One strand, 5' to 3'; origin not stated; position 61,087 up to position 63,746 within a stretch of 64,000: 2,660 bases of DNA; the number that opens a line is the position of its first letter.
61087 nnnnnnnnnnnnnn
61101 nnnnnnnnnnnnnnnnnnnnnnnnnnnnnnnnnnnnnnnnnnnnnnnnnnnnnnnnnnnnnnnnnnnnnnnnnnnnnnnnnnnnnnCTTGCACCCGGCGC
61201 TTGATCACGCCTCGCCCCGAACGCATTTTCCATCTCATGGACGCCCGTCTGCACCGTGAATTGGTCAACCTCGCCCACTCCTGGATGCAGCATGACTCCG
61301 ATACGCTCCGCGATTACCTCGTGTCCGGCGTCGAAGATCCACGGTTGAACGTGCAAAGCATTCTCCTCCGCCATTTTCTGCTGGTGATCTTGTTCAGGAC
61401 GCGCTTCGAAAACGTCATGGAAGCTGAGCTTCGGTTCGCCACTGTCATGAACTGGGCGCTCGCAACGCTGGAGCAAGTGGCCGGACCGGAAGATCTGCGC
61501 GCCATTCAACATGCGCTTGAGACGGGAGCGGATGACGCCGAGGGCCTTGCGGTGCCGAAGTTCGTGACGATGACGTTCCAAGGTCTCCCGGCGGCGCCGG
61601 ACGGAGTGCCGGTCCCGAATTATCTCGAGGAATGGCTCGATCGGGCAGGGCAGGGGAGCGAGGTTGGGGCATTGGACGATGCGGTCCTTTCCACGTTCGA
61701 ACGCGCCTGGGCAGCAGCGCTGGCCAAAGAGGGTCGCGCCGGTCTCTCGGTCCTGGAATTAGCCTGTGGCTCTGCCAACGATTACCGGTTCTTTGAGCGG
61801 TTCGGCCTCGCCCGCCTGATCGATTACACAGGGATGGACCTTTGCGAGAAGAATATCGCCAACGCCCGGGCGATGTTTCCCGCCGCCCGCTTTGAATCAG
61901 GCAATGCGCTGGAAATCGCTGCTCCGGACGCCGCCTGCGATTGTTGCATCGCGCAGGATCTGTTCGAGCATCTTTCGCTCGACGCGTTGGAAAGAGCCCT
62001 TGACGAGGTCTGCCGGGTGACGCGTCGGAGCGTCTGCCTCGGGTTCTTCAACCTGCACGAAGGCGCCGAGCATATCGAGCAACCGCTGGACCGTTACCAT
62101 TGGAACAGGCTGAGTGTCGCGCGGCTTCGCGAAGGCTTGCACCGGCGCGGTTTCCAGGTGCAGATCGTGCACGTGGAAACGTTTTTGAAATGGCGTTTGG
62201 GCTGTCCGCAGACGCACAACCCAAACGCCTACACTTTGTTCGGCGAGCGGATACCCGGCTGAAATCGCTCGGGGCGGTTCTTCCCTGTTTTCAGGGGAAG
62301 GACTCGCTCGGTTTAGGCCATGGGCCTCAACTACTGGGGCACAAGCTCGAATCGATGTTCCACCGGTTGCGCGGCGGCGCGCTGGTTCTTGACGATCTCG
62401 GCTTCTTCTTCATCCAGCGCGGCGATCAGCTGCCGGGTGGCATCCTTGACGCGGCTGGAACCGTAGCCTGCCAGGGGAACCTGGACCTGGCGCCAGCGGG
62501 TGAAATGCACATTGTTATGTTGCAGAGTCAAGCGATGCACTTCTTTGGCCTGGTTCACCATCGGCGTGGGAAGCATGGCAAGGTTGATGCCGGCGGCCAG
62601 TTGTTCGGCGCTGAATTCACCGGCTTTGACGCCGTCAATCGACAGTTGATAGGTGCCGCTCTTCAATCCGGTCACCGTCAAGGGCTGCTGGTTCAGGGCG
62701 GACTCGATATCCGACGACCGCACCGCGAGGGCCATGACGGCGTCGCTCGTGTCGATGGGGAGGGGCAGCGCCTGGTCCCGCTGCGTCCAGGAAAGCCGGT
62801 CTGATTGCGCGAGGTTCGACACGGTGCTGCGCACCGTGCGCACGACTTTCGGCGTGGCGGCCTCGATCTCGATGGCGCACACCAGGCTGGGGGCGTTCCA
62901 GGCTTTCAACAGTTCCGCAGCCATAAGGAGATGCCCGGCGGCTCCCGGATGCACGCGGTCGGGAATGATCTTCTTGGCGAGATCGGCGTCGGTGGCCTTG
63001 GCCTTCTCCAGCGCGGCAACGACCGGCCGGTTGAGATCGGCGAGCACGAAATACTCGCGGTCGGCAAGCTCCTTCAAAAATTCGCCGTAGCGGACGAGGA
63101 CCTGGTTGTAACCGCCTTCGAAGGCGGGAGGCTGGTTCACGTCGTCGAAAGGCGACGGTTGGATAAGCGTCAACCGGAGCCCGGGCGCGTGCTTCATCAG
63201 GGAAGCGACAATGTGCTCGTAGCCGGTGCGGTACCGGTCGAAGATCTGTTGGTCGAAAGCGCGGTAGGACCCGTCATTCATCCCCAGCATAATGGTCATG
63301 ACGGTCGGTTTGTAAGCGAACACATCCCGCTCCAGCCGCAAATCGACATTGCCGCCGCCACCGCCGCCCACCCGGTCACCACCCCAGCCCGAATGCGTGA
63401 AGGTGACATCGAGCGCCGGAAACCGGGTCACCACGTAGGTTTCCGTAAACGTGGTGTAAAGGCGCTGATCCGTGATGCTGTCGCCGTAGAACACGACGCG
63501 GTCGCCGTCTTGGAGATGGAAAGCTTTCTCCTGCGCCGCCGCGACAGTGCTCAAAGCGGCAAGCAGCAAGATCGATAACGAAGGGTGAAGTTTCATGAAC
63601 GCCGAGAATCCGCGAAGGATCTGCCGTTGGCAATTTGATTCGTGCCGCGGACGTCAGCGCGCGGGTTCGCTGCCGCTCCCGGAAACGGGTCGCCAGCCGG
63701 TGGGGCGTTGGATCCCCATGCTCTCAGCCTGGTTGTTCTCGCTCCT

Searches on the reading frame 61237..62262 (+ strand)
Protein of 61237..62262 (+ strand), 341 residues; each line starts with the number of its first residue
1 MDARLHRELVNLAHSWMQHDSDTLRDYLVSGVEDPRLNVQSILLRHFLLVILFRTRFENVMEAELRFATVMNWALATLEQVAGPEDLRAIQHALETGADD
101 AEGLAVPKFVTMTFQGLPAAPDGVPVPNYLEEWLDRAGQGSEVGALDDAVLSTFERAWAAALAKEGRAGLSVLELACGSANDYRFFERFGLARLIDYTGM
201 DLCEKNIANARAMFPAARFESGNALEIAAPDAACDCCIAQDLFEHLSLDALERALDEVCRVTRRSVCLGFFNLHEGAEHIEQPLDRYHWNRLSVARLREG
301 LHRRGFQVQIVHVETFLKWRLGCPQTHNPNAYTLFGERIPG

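Call 16: search_protein_families(library=pfam, proteins=[window:61237-62262:+])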
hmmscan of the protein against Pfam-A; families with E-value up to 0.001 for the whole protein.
window:61237-62262:+ (341 aa): 4 families
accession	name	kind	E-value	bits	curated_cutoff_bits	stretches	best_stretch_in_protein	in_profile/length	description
PF13649.12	Methyltransf_25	-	3.7e-11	44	27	1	172-263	1-94/97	Methyltransferase domain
PF08241.18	Methyltransf_11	-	4.5e-11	43.7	21.2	1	173-264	1-89/95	Methyltransferase domain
PF13489.12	Methyltransf_23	-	1.2e-05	25.6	27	1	160-308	14-161/164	Methyltransferase domain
PF08242.18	Methyltransf_12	-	0.00048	21.3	30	1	173-261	1-91/98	Methyltransferase domain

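Call 29: find_homologous_proteins(query=window:61237-62262:+, max_evalue=1e-20)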
Query window:61237-62262:+ (341 aa): 1531 proteins with E <= 1e-20 among 8000 candidates; the best 120 are listed.
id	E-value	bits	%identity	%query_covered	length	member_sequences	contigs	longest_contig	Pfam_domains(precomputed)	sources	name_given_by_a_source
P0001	2.5e-230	781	100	100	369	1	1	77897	PF13489.13,PF13649.13,PF08241.19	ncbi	-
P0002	4.3e-197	672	86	100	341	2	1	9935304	PF13649.13,PF08241.19,PF08242.19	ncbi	ncbi:MAG: class I SAM-dependent methyltransferase [Verrucomicrobiia bacterium]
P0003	3.3e-145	501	66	99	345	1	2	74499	PF13847.13,PF13489.13,PF13649.13,PF08241.19,PF08242.19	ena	-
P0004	1.0e-136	474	62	99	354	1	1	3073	PF13649.13,PF08241.19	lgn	-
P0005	4.9e-132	458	61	99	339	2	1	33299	PF13649.13,PF08241.19,PF08242.19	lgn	-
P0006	1.4e-131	457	60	99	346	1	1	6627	PF13649.13,PF08241.19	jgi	jgi:SAM-dependent methyltransferase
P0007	1.7e-129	450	58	100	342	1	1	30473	PF13649.13,PF08241.19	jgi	jgi:hypothetical protein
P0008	4.6e-129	448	59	99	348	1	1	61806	PF13649.13,PF08241.19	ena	-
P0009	6.1e-129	448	61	99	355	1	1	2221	PF13649.13,PF08241.19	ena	-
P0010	2.4e-126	439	59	99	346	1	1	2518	PF13649.13,PF08241.19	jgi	jgi:SAM-dependent methyltransferase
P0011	8.8e-126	438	58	99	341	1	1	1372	PF13847.13,PF13649.13,PF08241.19,PF08242.19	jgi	jgi:SAM-dependent methyltransferase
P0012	9.1e-126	438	58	100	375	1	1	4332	PF13847.13,PF13649.13,PF08241.19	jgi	jgi:SAM-dependent methyltransferase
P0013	3.1e-125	436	58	99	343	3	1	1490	PF13649.13,PF08241.19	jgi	jgi:SAM-dependent methyltransferase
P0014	5.2e-125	435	58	99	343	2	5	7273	PF13649.13,PF08241.19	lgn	-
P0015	6.0e-125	435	58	99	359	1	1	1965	PF13649.13,PF08241.19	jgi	jgi:ubiquinone/menaquinone biosynthesis C-methylase UbiE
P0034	2.5e-117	410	57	99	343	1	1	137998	PF13649.13,PF08241.19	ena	-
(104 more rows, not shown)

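Call 30: find_encoding_contigs(protein=P0002, flank=10000, max_places=3)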
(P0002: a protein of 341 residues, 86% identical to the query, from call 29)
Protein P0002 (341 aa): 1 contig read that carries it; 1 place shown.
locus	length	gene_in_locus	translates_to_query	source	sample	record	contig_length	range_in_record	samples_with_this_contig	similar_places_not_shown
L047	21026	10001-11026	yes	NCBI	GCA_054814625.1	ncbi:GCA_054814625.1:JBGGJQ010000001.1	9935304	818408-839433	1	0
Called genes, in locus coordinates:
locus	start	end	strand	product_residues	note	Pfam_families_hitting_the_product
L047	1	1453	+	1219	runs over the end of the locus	PF01839:FG-GAP (faint), PF13517:FG-GAP_3, PF07593:UnbV_ASPIC, PF13517:FG-GAP_3, PF07593:UnbV_ASPIC (weak)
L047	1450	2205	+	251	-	PF03781:FGE-sulfatase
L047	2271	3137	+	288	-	PF02569:Pantoate_ligase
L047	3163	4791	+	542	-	PF00890:FAD_binding_2, PF01266:DAO (weak), PF07992:Pyr_redox_2 (faint), PF02910:Succ_DH_flav_C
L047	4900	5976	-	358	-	PF00346:Complex1_49kDa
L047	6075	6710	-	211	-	PF00329:Complex1_30kDa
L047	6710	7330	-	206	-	PF01058:Oxidored_q6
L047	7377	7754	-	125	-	PF00507:Oxidored_q4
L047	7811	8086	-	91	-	-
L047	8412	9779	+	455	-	-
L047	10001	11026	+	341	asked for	PF08241:Methyltransf_11, PF08242:Methyltransf_12 (weak), PF13649:Methyltransf_25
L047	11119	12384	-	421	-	PF00657:Lipase_GDSL, PF13472:Lipase_GDSL_2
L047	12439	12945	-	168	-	PF20205:DUF6567 (weak)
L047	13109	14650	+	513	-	PF00884:Sulfatase, PF01663:Phosphodiest (faint), PF16347:SGSH_C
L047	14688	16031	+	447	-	PF02746:MR_MLE_N, PF13378:MR_MLE_C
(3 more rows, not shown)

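Call 31: find_encoding_contigs(protein=P0001, flank=10000, max_places=3)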
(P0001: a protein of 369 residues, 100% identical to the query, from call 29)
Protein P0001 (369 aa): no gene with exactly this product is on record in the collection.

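Call 47: find_encoding_contigs(protein=P0003, flank=10000, max_places=2)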
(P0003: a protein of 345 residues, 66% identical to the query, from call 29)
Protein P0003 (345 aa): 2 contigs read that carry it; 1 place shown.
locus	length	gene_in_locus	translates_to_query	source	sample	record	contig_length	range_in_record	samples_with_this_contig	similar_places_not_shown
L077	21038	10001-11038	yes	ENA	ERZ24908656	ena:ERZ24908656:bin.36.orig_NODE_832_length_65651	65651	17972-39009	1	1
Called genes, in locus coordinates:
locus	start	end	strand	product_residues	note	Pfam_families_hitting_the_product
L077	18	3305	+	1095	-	PF01074:Glyco_hydro_38N, PF09261:Alpha-mann_mid (weak), PF07748:Glyco_hydro_38C (weak)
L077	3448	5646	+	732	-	PF22244:GCE_fung (faint)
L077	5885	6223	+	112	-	PF03965:Penicillinase_R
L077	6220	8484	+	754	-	PF05569:Peptidase_M56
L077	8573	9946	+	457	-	-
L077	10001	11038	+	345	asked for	PF13489:Methyltransf_23 (weak), PF08241:Methyltransf_11, PF08242:Methyltransf_12 (weak), PF13649:Methyltransf_25, PF13847:Methyltransf_31 (weak)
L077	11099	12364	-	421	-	PF00657:Lipase_GDSL, PF13472:Lipase_GDSL_2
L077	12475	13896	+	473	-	PF01408:GFO_IDH_MocA, PF22725:GFO_IDH_MocA_C3 (weak)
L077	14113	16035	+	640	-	PF01839:FG-GAP (faint), PF13517:FG-GAP_3, PF07593:UnbV_ASPIC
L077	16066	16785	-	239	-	PF01725:Ham1p_like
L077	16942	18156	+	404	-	PF00291:PALP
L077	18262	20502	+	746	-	PF07583:PSCyt2, PF25275:Golvesin_C, PF07587:PSD1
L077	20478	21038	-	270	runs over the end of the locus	PF01261:AP_endonuc_2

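Call 48: find_encoding_contigs(protein=P0034, flank=10000, max_places=2)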
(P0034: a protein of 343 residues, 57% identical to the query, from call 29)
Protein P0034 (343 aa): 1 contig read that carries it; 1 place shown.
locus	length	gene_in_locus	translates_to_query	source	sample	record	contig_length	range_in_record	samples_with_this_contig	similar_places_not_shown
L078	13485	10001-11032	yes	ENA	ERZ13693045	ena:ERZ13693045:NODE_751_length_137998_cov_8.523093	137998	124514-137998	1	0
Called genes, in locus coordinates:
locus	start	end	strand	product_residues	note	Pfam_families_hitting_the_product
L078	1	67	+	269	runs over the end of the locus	PF00106:adh_short, PF08659:KR (weak), PF13561:adh_short_C2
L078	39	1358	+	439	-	PF09861:Lar_N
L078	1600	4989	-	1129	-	PF06832:BiPBP_C (faint), PF17957:Big_7, PF03160:Calx-beta, PF17957:Big_7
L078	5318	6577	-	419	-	PF00070:Pyr_redox (faint), PF01266:DAO (weak), PF01494:FAD_binding_3, PF07992:Pyr_redox_2 (faint), PF13450:NAD_binding_8 (faint)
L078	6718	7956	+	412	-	PF01839:FG-GAP (faint), PF16743:PliI (faint), PF13517:FG-GAP_3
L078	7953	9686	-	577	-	PF01432:Peptidase_M3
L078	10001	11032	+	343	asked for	PF13649:Methyltransf_25, PF08241:Methyltransf_11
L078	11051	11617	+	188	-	-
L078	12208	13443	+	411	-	-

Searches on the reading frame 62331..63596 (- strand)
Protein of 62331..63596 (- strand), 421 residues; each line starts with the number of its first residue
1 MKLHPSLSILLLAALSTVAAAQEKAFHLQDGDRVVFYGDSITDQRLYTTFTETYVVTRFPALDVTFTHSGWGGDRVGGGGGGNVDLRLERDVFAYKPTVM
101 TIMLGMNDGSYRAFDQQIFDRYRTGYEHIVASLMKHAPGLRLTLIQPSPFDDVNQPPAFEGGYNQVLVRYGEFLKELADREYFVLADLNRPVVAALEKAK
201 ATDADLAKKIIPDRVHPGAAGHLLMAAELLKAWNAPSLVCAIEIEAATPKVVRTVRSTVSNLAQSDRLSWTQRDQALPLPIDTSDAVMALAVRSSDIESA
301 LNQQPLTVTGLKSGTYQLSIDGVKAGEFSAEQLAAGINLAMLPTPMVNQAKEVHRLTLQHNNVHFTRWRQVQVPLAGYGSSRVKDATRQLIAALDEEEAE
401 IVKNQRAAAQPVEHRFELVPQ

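Call 27: find_encoding_contigs(protein=window:62331-63596:-, flank=10000, max_places=6)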
Protein window:62331-63596:- (421 aa): no gene with exactly this product is on record in the collection.
